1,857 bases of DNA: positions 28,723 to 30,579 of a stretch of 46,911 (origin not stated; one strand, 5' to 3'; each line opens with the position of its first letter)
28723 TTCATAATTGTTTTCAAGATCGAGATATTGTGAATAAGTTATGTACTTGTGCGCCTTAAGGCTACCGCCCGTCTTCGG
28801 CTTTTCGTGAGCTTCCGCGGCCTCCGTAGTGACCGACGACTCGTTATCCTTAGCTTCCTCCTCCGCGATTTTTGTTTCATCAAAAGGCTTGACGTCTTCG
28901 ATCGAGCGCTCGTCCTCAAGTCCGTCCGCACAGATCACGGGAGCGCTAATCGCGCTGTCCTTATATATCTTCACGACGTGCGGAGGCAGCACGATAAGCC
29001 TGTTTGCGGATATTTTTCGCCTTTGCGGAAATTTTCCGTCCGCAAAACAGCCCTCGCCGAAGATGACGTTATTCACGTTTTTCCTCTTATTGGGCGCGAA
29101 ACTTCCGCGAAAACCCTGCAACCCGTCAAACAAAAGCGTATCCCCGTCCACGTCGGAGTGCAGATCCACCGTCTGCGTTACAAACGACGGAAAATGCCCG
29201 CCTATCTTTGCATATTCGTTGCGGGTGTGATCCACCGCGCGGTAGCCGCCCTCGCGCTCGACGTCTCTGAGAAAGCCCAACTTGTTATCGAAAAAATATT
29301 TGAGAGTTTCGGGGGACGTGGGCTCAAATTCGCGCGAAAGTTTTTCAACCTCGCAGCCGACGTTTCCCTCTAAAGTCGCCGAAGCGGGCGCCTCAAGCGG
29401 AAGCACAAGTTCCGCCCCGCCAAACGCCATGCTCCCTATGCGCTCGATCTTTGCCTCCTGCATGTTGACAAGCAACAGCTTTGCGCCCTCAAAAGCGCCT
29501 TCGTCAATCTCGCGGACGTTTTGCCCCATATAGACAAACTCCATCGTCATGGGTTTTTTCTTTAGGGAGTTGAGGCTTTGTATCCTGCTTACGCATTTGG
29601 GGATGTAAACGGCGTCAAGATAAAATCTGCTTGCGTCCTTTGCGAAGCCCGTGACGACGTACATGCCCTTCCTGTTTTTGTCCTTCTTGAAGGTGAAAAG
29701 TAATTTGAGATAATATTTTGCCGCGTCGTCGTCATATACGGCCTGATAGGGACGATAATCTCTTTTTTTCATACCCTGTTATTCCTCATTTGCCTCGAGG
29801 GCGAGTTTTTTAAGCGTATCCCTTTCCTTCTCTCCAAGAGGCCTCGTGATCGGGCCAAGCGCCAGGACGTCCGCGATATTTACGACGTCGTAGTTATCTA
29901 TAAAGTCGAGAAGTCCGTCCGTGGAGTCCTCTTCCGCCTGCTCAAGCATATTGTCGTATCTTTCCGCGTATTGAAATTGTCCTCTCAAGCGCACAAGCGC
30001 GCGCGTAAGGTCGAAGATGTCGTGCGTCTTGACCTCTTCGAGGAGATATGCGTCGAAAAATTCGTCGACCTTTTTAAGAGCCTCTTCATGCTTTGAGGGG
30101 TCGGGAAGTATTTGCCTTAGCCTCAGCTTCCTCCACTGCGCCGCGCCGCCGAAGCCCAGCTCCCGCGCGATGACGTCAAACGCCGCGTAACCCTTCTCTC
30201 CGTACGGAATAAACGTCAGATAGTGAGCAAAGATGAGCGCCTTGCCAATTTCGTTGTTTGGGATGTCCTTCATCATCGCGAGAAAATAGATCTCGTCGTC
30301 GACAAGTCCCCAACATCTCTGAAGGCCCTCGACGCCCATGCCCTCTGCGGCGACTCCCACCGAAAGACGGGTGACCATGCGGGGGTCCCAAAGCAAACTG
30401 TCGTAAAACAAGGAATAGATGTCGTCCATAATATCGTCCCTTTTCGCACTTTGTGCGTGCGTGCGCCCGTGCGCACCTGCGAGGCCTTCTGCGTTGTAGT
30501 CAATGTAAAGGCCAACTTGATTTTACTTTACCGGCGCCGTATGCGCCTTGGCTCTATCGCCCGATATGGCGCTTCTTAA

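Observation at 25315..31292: Four co-directional uncharacterised genes between obg and guaB, with no recognisable enzyme: best candidate for an undescribed system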

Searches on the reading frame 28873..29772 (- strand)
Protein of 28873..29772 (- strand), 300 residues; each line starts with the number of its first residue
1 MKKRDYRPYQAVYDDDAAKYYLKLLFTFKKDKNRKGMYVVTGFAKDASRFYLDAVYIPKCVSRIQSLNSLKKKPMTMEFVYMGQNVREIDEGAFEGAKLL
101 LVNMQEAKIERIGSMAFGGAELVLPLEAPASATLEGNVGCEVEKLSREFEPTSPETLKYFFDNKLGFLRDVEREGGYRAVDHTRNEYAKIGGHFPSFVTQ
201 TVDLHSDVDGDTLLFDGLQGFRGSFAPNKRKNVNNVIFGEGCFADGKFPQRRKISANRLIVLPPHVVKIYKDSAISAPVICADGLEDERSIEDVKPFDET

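Call 79: search_protein_families(library=pfam, proteins=[window:28873-29772:-], max_evalue=10)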
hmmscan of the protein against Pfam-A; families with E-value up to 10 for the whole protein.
window:28873-29772:- (300 aa): 1 family
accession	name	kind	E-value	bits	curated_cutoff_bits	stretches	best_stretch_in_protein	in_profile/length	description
PF13306.12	LRR_5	-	0.032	14.6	27.7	1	80-118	84-121/127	BspA type Leucine rich repeat region (6 copies)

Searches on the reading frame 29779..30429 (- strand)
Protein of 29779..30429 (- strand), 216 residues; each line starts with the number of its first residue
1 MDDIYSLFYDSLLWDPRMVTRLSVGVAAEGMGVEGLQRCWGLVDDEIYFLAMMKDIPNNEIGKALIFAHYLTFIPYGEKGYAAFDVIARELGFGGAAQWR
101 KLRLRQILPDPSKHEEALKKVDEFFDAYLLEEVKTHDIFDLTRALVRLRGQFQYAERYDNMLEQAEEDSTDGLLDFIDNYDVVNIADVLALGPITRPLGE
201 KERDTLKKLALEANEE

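Call 3: search_protein_families(library=pfam, proteins=[window:29779-30429:-], max_evalue=1)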
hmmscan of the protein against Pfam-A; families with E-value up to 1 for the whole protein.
window:29779-30429:- (216 aa): 0 families

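Call 4: search_protein_families(library=ncbifam, proteins=[window:29779-30429:-], max_evalue=1)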
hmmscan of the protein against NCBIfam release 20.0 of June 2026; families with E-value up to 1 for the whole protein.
window:29779-30429:- (216 aa): 0 families

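Call 5: search_protein_families(library=padloc, proteins=[window:29779-30429:-], max_evalue=1)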
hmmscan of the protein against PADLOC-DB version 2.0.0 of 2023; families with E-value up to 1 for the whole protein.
window:29779-30429:- (216 aa): 0 families

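Call 6: search_protein_families(library=phrogs, proteins=[window:29779-30429:-], max_evalue=1)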
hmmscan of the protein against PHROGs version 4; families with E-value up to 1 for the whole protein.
window:29779-30429:- (216 aa): 0 families

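Call 34: search_solved_structures(query=window:29779-30429:-, max_evalue=10)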
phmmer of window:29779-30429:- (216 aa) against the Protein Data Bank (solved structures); distinct sequences matched with E-value up to 10: 1.
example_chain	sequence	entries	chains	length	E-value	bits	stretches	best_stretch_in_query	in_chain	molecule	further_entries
21dl_A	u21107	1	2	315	0.34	13.8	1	63-94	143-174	RPA1511_5221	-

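Call 77: search_protein_families(library=pfam, alignment_id=A5, max_evalue=0.1)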
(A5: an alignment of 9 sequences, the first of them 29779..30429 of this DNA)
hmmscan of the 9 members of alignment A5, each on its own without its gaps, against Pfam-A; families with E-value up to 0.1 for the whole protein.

A. member 1, window:29779-30429:- (216 aa): 0 families

B. families by the number of members that match (of 9 scanned): 4 families
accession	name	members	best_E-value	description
PF06984.18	MRP-L47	3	0.057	Mitochondrial 39-S ribosomal protein L47 (MRP-L47)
PF14659.12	Phage_int_SAM_3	2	0.044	Phage integrase, N-terminal SAM-like domain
PF22980.2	Myb_DNA-bind_8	1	0.045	Myb-like DNA-binding domain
PF08863.15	YolD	1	0.095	YolD-like protein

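Call 80: predict_structure(alignment_id=A5)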
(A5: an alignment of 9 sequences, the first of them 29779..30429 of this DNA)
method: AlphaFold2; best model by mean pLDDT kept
length: 216 residues; sequences in the alignment: 9
mean_pLDDT: 79.8   pTM: 0.81
mean pLDDT of the five models: 79.8, 79.7, 78.9, 77.4, 68.4
residues with pLDDT >= 90: 52; 70-90: 122; 50-70: 28; < 50: 14
segments of 3 or more residues with pLDDT < 50: 23-34
pLDDT, mean of each block of 10 residues (from residue 1): 71 67 47 53 80 83 86 85 93 91 85 86 93 92 88 66 74 86 91 83 87 63
secondary structure, 60 per line:
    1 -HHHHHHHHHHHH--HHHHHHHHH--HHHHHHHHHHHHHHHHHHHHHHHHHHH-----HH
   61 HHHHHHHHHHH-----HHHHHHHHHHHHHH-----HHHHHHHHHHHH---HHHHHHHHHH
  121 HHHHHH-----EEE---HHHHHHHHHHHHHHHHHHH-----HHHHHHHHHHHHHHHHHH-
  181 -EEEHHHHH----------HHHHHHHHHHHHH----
elements in order: H2-13 H16-24 H27-53 H59-71 H77-90 H96-107 H111-126 E132-134 H138-156 H162-179 E182-184 H185-189 H200-212
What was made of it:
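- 29779..30429 (-): Gene B: acidic, all-α cytoplasmic protein. It is the conserved upstream partner of D. AlphaFold pLDDT 79.8, pTM 0.81 (call 80).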

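Call 83: fold_search(model_id=the predicted structure, library=pdb)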
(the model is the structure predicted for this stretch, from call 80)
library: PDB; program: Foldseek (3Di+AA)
matches with E <= 10: 174; with E <= 0.001: 0
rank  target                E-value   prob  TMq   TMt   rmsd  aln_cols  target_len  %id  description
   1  7lwz_B                1.7e-01  0.41  0.31  0.20  15.0       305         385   15  Apo Structure of Vibrio cholerae dGTPase protein VC1979 (released 2021-03-10)
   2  7lwz_F                2.7e-01  0.35  0.31  0.21  14.9       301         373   15  Apo Structure of Vibrio cholerae dGTPase protein VC1979 (released 2021-03-10)
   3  7lwz_C                3.6e-01  0.33  0.32  0.21  14.8       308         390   14  Apo Structure of Vibrio cholerae dGTPase protein VC1979 (released 2021-03-10)
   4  7lwz_D                7.2e-01  0.20  0.31  0.20  15.0       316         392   13  Apo Structure of Vibrio cholerae dGTPase protein VC1979 (released 2021-03-10)
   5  8f6r_A                8.3e-01  0.07  0.16  0.16  16.2       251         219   14  CryoEM structure of designed modular protein oligomer C6-79 (released 2023-11-29)
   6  2dqb_C                8.7e-01  0.60  0.45  0.30  12.1       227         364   17  Crystal structure of dNTP triphosphohydrolase from Thermus thermophilus HB8, which is homologous to dGTP triphosphohyd (released 2007-01-23)
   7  7lwz_E                9.1e-01  0.16  0.32  0.20  15.0       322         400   14  Apo Structure of Vibrio cholerae dGTPase protein VC1979 (released 2021-03-10)
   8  2dqb_B                9.6e-01  0.21  0.33  0.22  15.2       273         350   14  Crystal structure of dNTP triphosphohydrolase from Thermus thermophilus HB8, which is homologous to dGTP triphosphohyd (released 2007-01-23)
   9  6iv2_A                9.6e-01  0.04  0.12  0.10  23.1       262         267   10  Crystal structure of a bacterial Bestrophin homolog from Klebsiella pneumoniae with a mutation Y211A (released 2019-11-13)
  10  2dqb_E                1.0e+00  0.60  0.46  0.31  11.7       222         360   18  Crystal structure of dNTP triphosphohydrolase from Thermus thermophilus HB8, which is homologous to dGTP triphosphohyd (released 2007-01-23)
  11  9k0a_B                1.1e+00  0.08  0.15  0.12  12.4       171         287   10  Structure of Pictet-Spenglerases KslB in complex with product (released 2025-06-18)
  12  5cwp                  1.2e+00  0.08  0.17  0.16  16.4       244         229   15  Crystal structure of de novo designed helical repeat protein DHR79 (released 2015-12-16)
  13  6ivn_D                1.2e+00  0.04  0.14  0.12  22.8       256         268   11  Crystal structure of a membrane protein G264A (released 2019-11-06)
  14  9nsc_A                1.5e+00  0.08  0.16  0.13  12.4       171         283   12  Bacterial Pictet-Spenglerase KslB in complex with L-Trp (released 2025-04-23)
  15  6ivn_A                1.6e+00  0.06  0.17  0.14  22.1       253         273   12  Crystal structure of a membrane protein G264A (released 2019-11-06)
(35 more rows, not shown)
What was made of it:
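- On HD-domain phosphohydrolase, for B: Best E 0.17, and best TM 0.46 to 2dqb (call 83).
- Closest known: HD-domain dNTP triphosphohydrolases. Same: The best Foldseek probability is 0.6 and the best TM-score (normalised to B) is 0.46 (call 83).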

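Call 85: find_encoding_contigs(protein=window:29779-30429:-, flank=10000, max_places=3)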
Protein window:29779-30429:- (216 aa): 4 contigs read that carry it; 3 places shown.
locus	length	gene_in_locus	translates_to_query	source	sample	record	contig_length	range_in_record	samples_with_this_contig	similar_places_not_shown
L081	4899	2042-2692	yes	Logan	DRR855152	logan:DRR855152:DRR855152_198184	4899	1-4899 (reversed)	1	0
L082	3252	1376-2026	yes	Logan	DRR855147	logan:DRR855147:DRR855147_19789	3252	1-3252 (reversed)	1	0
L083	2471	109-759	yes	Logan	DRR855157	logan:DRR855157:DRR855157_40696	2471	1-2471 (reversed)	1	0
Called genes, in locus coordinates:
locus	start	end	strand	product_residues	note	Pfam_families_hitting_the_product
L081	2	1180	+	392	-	?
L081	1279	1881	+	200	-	-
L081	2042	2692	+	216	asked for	-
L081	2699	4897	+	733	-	?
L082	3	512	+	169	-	?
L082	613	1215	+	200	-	-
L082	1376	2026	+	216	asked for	-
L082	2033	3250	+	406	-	?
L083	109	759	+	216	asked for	-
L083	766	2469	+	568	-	?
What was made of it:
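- The same obg-A-B-C order appears in three other samples of the same species (call 85).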

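Call 101: find_related_loci(query=A5, collection=viral_contigs, flank=5000)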
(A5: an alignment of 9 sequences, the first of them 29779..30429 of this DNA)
Query A5 (216 aa) in viral_contigs; peptide patterns used: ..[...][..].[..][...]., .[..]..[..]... (x = any residue, [..] = any of these).
28 stretches matched a pattern, but none encodes a relative of the query by tblastn (E <= 1e-3).

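Call 105: search_dna_similar(query=window:29779-30429:-, collection=plasmids, mode=protein, max_evalue=0.01, max_rows=5)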
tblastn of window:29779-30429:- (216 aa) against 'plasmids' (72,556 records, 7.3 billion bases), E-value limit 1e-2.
No match.

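Call 106: search_dna_similar(query=window:29779-30429:-, collection=phages, mode=protein, max_evalue=0.01, max_rows=5)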
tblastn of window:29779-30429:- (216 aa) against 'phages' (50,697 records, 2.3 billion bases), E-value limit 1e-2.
No match.

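Call 112: find_related_loci(query=A5, collection=metagenome_contigs, flank=5000)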
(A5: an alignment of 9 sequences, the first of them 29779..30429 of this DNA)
Query A5 (216 aa) in metagenome_contigs; peptide patterns used: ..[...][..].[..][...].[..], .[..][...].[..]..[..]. (x = any residue, [..] = any of these).
111 stretches matched a pattern, but none encodes a relative of the query by tblastn (E <= 1e-3).
